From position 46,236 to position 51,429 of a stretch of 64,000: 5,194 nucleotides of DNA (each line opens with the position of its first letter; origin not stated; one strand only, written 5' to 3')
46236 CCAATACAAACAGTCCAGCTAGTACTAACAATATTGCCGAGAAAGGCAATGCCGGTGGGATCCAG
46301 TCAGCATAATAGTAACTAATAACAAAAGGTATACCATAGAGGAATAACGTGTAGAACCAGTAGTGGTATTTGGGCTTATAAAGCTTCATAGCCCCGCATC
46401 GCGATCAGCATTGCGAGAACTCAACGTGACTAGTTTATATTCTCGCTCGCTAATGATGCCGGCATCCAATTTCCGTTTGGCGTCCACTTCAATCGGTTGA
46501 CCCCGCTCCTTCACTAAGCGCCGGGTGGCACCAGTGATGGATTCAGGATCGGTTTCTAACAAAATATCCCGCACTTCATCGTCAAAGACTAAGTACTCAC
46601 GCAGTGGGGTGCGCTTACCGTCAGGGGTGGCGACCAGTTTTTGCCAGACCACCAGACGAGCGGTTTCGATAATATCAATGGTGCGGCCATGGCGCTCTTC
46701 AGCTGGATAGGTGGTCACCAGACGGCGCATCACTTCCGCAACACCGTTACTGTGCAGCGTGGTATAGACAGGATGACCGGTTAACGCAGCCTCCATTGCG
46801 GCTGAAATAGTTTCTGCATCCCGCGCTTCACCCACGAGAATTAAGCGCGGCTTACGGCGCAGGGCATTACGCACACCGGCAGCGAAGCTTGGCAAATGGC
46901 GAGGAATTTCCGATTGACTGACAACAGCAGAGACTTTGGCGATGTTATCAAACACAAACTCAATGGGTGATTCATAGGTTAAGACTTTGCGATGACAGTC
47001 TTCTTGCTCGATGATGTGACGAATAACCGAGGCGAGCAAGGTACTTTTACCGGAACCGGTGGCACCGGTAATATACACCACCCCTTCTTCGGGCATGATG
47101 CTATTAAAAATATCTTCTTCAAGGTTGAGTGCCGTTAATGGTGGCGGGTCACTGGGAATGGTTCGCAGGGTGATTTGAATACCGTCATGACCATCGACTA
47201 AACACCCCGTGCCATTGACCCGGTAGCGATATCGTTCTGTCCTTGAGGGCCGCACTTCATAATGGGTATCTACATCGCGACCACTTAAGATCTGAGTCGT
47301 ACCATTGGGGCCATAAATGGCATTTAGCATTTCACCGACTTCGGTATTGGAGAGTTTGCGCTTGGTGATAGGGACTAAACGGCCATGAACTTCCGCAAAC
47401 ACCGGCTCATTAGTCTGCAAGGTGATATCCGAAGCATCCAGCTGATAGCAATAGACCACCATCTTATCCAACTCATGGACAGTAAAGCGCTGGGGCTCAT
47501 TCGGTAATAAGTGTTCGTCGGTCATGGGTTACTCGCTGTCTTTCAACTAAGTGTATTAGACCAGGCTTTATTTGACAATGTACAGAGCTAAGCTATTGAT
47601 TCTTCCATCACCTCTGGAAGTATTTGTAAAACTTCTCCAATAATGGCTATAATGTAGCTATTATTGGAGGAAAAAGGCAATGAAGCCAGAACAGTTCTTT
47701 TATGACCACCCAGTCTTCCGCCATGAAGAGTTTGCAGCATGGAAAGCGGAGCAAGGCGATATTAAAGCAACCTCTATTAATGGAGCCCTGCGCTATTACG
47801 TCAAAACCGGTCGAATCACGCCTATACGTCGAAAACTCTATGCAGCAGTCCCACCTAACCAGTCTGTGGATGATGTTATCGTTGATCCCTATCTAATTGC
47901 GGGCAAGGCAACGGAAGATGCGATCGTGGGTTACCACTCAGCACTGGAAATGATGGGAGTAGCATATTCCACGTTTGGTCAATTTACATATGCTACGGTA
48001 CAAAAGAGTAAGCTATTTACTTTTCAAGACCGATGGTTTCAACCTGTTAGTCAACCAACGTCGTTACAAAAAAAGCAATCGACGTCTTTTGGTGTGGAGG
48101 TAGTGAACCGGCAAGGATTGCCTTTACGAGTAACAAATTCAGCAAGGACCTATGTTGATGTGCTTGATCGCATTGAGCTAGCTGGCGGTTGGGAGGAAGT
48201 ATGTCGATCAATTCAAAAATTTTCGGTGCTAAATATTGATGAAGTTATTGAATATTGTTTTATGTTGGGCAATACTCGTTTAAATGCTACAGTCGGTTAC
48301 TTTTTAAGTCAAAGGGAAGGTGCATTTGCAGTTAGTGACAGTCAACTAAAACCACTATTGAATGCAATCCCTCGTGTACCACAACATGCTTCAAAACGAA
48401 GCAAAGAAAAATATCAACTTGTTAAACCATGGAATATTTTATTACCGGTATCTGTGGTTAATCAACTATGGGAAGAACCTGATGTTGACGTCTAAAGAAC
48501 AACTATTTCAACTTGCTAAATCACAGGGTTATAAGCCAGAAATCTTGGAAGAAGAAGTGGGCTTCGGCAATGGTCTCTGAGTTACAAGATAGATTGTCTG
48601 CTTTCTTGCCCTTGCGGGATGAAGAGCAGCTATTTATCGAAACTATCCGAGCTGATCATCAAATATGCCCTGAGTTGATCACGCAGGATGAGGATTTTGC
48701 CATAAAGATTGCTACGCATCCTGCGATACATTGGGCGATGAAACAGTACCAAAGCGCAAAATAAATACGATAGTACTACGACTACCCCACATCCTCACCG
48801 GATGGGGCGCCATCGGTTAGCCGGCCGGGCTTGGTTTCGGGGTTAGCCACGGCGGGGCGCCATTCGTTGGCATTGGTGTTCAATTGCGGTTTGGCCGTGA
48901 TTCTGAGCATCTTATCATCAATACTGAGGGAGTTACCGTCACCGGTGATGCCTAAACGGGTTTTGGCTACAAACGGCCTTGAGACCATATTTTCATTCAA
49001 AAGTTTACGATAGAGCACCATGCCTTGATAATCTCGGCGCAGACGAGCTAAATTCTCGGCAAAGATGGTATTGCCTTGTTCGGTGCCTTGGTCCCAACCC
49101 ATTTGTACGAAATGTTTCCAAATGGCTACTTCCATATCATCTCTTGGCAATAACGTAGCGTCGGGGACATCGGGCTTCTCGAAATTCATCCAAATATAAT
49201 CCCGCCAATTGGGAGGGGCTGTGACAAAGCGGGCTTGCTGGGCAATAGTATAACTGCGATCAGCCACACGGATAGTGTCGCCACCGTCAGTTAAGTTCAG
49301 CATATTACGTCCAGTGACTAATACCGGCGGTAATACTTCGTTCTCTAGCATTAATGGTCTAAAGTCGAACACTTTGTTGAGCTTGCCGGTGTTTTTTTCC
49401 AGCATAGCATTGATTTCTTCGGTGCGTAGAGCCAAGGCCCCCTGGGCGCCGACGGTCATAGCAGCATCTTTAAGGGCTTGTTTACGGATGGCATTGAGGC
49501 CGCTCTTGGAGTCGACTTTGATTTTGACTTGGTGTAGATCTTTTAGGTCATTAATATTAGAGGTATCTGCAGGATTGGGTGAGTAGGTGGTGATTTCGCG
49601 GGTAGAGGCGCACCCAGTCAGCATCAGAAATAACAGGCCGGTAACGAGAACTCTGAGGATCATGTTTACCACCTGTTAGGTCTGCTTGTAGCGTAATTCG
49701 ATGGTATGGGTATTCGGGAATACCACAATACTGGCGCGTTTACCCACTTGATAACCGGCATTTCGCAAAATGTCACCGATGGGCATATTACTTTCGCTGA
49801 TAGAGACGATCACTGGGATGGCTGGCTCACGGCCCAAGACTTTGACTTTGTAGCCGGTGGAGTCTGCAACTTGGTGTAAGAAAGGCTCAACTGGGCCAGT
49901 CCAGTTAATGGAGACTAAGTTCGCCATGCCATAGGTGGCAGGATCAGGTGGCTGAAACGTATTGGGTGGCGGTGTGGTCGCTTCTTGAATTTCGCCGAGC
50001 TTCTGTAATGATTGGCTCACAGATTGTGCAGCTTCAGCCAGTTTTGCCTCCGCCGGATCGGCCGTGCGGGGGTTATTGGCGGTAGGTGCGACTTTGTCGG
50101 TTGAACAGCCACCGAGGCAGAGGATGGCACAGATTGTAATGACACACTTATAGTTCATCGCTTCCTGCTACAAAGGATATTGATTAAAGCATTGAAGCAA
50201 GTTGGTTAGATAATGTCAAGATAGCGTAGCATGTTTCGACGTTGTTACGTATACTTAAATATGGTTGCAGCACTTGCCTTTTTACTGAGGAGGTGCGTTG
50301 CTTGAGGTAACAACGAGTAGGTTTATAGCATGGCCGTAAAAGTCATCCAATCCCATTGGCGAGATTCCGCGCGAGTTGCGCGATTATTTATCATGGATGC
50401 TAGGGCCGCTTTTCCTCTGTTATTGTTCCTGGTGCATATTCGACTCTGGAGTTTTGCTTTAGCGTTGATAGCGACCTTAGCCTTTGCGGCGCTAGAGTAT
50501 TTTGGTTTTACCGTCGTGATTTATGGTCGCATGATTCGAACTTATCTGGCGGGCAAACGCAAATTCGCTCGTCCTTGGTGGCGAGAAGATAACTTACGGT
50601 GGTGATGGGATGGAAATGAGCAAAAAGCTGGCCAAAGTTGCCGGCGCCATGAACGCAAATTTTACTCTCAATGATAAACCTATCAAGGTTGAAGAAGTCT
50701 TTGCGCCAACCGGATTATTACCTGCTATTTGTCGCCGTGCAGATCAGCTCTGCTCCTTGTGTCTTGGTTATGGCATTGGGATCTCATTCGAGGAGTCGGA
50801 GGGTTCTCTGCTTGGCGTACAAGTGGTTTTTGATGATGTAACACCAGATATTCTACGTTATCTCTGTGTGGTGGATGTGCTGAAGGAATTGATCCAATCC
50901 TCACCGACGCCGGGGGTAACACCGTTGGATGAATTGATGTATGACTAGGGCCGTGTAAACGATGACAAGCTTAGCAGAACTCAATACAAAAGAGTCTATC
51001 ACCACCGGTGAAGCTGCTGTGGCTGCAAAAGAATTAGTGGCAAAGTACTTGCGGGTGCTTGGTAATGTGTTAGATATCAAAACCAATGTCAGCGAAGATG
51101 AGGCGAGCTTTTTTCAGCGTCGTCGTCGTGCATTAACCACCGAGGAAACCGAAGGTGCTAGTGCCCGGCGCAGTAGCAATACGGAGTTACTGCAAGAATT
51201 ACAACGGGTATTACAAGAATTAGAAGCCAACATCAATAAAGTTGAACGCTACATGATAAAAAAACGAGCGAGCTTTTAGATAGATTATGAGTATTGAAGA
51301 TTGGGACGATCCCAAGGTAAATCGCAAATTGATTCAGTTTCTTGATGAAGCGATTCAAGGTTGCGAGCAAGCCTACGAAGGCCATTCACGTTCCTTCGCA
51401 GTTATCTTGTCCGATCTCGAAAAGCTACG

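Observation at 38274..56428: Non-canonical, compact Dot/Icm layout: dotDCB is divergent from icmTS-FIR-QPO, icmO is followed directly by epmA, and foreign genes lie inside the region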

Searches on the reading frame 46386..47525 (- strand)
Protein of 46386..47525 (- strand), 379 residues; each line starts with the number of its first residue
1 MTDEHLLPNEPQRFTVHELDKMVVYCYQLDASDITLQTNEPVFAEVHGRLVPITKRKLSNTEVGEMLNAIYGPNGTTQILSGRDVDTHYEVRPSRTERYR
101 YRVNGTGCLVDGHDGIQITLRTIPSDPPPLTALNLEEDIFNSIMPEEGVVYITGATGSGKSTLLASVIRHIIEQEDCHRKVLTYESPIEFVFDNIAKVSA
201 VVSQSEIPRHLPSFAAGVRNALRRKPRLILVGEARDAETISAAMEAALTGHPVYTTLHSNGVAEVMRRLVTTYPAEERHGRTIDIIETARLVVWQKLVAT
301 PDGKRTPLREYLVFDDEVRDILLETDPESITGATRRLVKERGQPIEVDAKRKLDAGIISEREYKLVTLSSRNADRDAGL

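Call 3: search_protein_families(library=pfam, proteins=[window:46386-47525:-], max_evalue=0.01)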
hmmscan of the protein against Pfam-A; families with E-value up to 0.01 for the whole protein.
window:46386-47525:- (379 aa): 13 families
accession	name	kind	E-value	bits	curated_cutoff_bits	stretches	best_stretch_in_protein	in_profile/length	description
PF00437.27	T2SSE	-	3.1e-32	112.1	24.9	1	137-299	132-279/370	Type II/IV secretion system protein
PF13191.12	AAA_16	-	2.7e-05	25.2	32.6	1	145-276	22-129/167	AAA ATPase domain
PF00931.28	NB-ARC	-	8.9e-05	22.3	23.5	1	143-268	12-146/248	NB-ARC domain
PF13555.12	AAA_29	-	0.00022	21.4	27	1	146-164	21-39/61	P-loop containing region of AAA domain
PF25199.1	nSTAND_NTPase5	-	0.00023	21.4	34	1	135-201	24-93/145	Novel STAND NTPase 5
PF20720.3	nSTAND3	-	0.00069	19.8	27.2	1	143-177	13-48/155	Novel STAND NTPase 3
PF13476.12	AAA_23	-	0.00088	20.4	27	1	143-165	15-37/201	AAA domain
PF13481.12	AAA_25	-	0.0013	18.9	27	1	138-173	24-59/195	AAA domain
PF24883.2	NPHP3_N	-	0.0019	18.9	24.8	1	140-175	12-50/164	Nephrocystin 3, N-terminal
PF13401.12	AAA_22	-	0.0019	18.9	27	1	147-187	5-42/130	AAA domain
PF13245.12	AAA_19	-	0.002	18.8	25.1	0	146-177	10-41/134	AAA domain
PF00005.33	ABC_tran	-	0.0023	19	25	1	145-175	9-39/137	ABC transporter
PF05729.18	NACHT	-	0.008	16.5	26.7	0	149-178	2-31/167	NACHT domain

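Call 5: search_protein_families(library=ncbifam, proteins=[window:46386-47525:-], max_evalue=0.01)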
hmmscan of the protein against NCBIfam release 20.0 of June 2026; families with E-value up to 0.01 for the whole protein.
window:46386-47525:- (379 aa): 24 families
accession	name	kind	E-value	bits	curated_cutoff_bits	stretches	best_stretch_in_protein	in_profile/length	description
TIGR02524.1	dot_icm_DotB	equivalog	1.3e-186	619.9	463.3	1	14-369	1-356/358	Dot/Icm type IV secretion system ATPase DotB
TIGR02525.1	plasmid_TraJ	equivalog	6.2e-78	262.3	368.3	1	13-364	6-364/372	plasmid transfer ATPase TraJ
TIGR01420.1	pilT_fam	subfamily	9.2e-60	202.7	319.1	1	19-333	2-304/343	PilT/PilU family type 4a pilus ATPase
TIGR02533.1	type_II_gspE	equivalog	6.6e-28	97.6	630.25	1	143-270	239-357/486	type II secretion system ATPase GspE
NF041000.1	ATPase_ComGA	equivalog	6.9e-28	97.4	300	1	135-292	115-265/267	competence type IV pilus ATPase ComGA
NF053534.1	T4PilAsmATPsTfpB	equivalog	9.9e-23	80.3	850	1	146-270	335-450/584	type IV pilus assembly ATPase TfpB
TIGR02538.1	type_IV_pilB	equivalog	1.4e-22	80.1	675.65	1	141-271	310-431/564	type IV-A pilus assembly ATPase PilB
NF007755.0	PRK10436.1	equivalog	2.6e-20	72.5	617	1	139-271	211-334/465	type II secretion system protein GspE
NF058587.1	archaellum_moto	equivalog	1.9e-15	56.6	550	1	145-274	273-397/527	archaellum flagellar ATPase motor FlaI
TIGR02788.1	VirB11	equivalog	1.7e-13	50.3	249.95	1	145-274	142-267/308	P-type DNA transfer ATPase VirB11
TIGR03819.1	heli_sec_ATPase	hypoth_equivalog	3.4e-12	46.2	373.15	1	137-270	168-298/340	TadA family conjugal transfer-associated ATPase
TIGR02782.1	TrbB_P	equivalog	2.9e-11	43.2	304.55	1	148-293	137-276/303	P-type conjugative transfer ATPase TrbB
NF010407.0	PRK13833.1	subfamily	3.6e-10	39.8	499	1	150-271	147-261/323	conjugal transfer protein TrbB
NF010469.0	PRK13894.1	subfamily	8e-10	38.5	508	1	140-284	142-279/320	conjugal transfer ATPase TrbB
NF010475.0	PRK13900.1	equivalog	6.2e-07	28.8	389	1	149-263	162-273/333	type IV secretion system ATPase VirB11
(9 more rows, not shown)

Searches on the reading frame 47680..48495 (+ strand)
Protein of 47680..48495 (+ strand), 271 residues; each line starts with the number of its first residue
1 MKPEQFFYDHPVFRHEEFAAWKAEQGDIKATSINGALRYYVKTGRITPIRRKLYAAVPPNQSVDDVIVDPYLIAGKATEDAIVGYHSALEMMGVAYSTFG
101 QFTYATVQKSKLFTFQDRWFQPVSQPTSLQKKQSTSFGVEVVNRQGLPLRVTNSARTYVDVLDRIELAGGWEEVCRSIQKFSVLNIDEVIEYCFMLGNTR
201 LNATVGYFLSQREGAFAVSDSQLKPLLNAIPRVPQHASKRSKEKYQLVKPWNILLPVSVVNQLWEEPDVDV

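Call 3: search_protein_families(library=pfam, proteins=[window:47680-48495:+], max_evalue=0.01)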
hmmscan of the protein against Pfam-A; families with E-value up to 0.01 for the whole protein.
window:47680-48495:+ (271 aa): 0 families

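Call 5: search_protein_families(library=ncbifam, proteins=[window:47680-48495:+], max_evalue=0.01)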
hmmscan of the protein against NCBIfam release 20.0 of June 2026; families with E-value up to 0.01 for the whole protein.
window:47680-48495:+ (271 aa): 0 families

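Call 46: search_protein_families(library=pfam, proteins=[window:47680-48495:+], max_evalue=10)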
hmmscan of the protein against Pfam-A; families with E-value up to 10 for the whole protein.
window:47680-48495:+ (271 aa): 0 families

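Call 47: search_solved_structures(query=window:47680-48495:+, max_evalue=10)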
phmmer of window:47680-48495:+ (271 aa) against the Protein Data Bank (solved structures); distinct sequences matched with E-value up to 10: 5.
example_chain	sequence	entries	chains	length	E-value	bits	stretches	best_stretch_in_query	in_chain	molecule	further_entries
4h51_A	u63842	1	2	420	0.34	13.2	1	149-193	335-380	Aspartate aminotransferase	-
4wb0_A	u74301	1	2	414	0.37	13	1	149-193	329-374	Broad specificity aminotransferase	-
8c2o_A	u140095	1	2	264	0.38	13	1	141-214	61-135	N-acetylmuramoyl-L-alanine amidase AmiA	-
1knz_A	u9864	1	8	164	0.84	11.8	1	74-148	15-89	Nonstructural RNA-binding Protein 34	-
7qyr_A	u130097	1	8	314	0.95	11.7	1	115-178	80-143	Probable alpha-L-glutamate ligase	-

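Call 49: search_protein_families(library=padloc, proteins=[window:47680-48495:+], max_evalue=1)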
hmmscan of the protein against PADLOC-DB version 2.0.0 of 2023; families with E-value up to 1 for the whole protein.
window:47680-48495:+ (271 aa): 20 families
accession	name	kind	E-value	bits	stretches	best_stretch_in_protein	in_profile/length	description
PDLC02270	AbiEi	-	7e-85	282.3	1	1-266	1-264/265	AbiEi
PDLC02269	AbiEi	-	7.3e-34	115.2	1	9-261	9-242/251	AbiEi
PDLC02287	AbiEi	-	1.1e-30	105.1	1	9-260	9-241/253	AbiEi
PDLC02267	AbiEi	-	1.1e-17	62.3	1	28-213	32-202/252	AbiEi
PDLC02271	AbiEi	-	2.5e-11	41.3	1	30-220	37-227/263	AbiEi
PDLC02276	AbiEi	-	5.1e-10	37.3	1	37-253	37-250/270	AbiEi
PDLC02225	AbiEi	-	7.6e-07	27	1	36-163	34-146/198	AbiEi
PDLC02241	AbiEi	-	4e-06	24.7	1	7-114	10-103/199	AbiEi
PDLC02272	AbiEi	-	9.1e-06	23.6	1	9-206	12-192/200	AbiEi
PDLC02266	AbiEi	-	9.1e-06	23.2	1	24-255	25-250/258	AbiEi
PDLC02265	AbiEi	-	4.3e-05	21.4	1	36-163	31-149/198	AbiEi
PDLC02230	AbiEi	-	0.00041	18.1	1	33-114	19-92/192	AbiEi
PDLC02254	AbiEi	-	0.00071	17.3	1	10-94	10-89/197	AbiEi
PDLC02237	AbiEi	-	0.0011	16.5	1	129-212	160-242/285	AbiEi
PDLC02283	AbiEi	-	0.0016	16.2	1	37-163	35-152/201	AbiEi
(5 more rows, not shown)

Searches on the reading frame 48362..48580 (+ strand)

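Call 46: search_protein_families(library=pfam, proteins=[window:48362-48580:+], max_evalue=10)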
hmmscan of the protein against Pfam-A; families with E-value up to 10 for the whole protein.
window:48362-48580:+ (72 aa): 2 families
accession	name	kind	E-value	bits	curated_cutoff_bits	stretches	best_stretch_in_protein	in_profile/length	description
PF19270.4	FBO_C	-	0.021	14.8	27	1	23-60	49-86/210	F-box only protein C-terminal region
PF24047.1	Tudor_krimper_1st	-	0.045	14.7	27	1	18-54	49-83/91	Krimper first tudor domain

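Call 49: search_protein_families(library=padloc, proteins=[window:48362-48580:+], max_evalue=1)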
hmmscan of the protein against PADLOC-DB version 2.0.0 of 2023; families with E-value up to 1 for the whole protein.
window:48362-48580:+ (72 aa): 1 family
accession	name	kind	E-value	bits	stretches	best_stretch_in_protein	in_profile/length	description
PDLC04886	PDC-S06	-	0.012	12.4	1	3-58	551-604/727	-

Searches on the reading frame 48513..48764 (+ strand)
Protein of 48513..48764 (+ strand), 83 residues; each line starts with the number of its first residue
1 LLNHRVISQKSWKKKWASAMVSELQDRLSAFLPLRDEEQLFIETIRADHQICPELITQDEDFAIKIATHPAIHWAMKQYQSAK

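Call 46: search_protein_families(library=pfam, proteins=[window:48513-48764:+], max_evalue=10)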
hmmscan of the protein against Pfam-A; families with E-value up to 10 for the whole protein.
window:48513-48764:+ (83 aa): 0 families

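Call 49: search_protein_families(library=padloc, proteins=[window:48513-48764:+], max_evalue=1)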
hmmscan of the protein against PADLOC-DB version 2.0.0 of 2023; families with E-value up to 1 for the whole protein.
window:48513-48764:+ (83 aa): 1 family
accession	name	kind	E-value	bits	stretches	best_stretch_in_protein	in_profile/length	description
PDLC02305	AbiEii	-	5.6e-11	40.2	1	8-78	238-305/306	AbiEii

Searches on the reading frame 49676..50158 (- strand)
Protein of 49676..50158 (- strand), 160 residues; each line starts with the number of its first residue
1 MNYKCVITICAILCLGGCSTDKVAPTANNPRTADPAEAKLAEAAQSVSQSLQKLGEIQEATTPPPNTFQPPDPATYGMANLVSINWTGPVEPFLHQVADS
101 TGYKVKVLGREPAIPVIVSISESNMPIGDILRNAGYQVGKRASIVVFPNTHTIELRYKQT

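Call 4: search_protein_families(library=pfam, proteins=[window:49676-50158:-], max_evalue=0.01)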
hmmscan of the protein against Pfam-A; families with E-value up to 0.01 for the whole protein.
window:49676-50158:- (160 aa): 1 family
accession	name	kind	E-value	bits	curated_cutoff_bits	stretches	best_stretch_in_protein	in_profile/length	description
PF16816.10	DotD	-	1.9e-37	128.5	27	1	36-157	2-121/121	DotD protein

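Call 6: search_protein_families(library=ncbifam, proteins=[window:49676-50158:-], max_evalue=0.01)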
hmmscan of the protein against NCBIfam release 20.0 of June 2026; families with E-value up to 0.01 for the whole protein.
window:49676-50158:- (160 aa): 1 family
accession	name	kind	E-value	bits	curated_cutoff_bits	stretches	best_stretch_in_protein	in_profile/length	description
NF033882.1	T4SS_lipo_DotD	equivalog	6e-55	185.4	140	1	15-158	1-143/143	type IVB secretion system lipoprotein DotD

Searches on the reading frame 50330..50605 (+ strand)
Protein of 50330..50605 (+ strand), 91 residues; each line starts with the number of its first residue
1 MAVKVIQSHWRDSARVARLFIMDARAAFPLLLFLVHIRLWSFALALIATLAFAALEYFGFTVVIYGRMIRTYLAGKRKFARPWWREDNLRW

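Call 4: search_protein_families(library=pfam, proteins=[window:50330-50605:+], max_evalue=0.01)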
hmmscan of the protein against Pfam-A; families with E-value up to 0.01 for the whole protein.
window:50330-50605:+ (91 aa): 0 families

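Call 6: search_protein_families(library=ncbifam, proteins=[window:50330-50605:+], max_evalue=0.01)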
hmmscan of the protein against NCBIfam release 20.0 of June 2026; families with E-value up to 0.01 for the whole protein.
window:50330-50605:+ (91 aa): 1 family
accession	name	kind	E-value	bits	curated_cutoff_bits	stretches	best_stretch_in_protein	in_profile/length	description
NF038220.1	IcmT_TraK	equivalog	9.1e-28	96.3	40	1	10-87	1-78/81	IcmT/TraK family protein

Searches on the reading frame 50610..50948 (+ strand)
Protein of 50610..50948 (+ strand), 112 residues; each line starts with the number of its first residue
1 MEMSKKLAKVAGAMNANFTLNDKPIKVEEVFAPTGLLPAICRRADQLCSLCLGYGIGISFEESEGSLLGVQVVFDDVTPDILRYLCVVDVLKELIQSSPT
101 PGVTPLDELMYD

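Call 4: search_protein_families(library=pfam, proteins=[window:50610-50948:+], max_evalue=0.01)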
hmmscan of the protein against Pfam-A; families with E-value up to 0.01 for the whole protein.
window:50610-50948:+ (112 aa): 1 family
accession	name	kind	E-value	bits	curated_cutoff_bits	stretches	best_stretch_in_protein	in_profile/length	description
PF12608.13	T4bSS_IcmS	-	2.1e-21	76.6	27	1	1-91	1-91/93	Type IVb secretion, IcmS, effector-recruitment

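Call 6: search_protein_families(library=ncbifam, proteins=[window:50610-50948:+], max_evalue=0.01)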
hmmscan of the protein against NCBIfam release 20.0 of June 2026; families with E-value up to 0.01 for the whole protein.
window:50610-50948:+ (112 aa): 0 families

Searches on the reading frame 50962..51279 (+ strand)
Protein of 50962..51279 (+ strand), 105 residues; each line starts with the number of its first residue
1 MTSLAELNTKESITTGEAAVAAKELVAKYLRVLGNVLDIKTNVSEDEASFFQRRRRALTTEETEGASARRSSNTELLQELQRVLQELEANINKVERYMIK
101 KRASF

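Call 4: search_protein_families(library=pfam, proteins=[window:50962-51279:+], max_evalue=0.01)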
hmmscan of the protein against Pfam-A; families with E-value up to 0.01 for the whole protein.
window:50962-51279:+ (105 aa): 0 families

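Call 6: search_protein_families(library=ncbifam, proteins=[window:50962-51279:+], max_evalue=0.01)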
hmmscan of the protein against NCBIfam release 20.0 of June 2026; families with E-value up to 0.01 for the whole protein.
window:50962-51279:+ (105 aa): 0 families

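Call 46: search_protein_families(library=pfam, proteins=[window:50962-51279:+], max_evalue=10)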
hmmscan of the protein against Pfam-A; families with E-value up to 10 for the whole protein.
window:50962-51279:+ (105 aa): 5 families
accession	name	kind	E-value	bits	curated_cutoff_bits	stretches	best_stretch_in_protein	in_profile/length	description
PF18826.6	bVLRF1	-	0.02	15.3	27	1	61-100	52-91/145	Bacteroidetes VLRF1 release factor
PF03087.19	BPS1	-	0.02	15.1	23.5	1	50-105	183-235/238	Protein BPS1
PF13339.11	AATF-Che1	-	0.045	14.7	24.7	1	10-101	41-133/137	Apoptosis antagonizing transcription factor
PF23824.1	DUF7194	-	0.15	11.9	27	1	35-93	143-200/204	Family of unknown function (DUF7194)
PF04632.18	FUSC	-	0.22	10.5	30.9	1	20-95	251-324/660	Fusaric acid resistance protein family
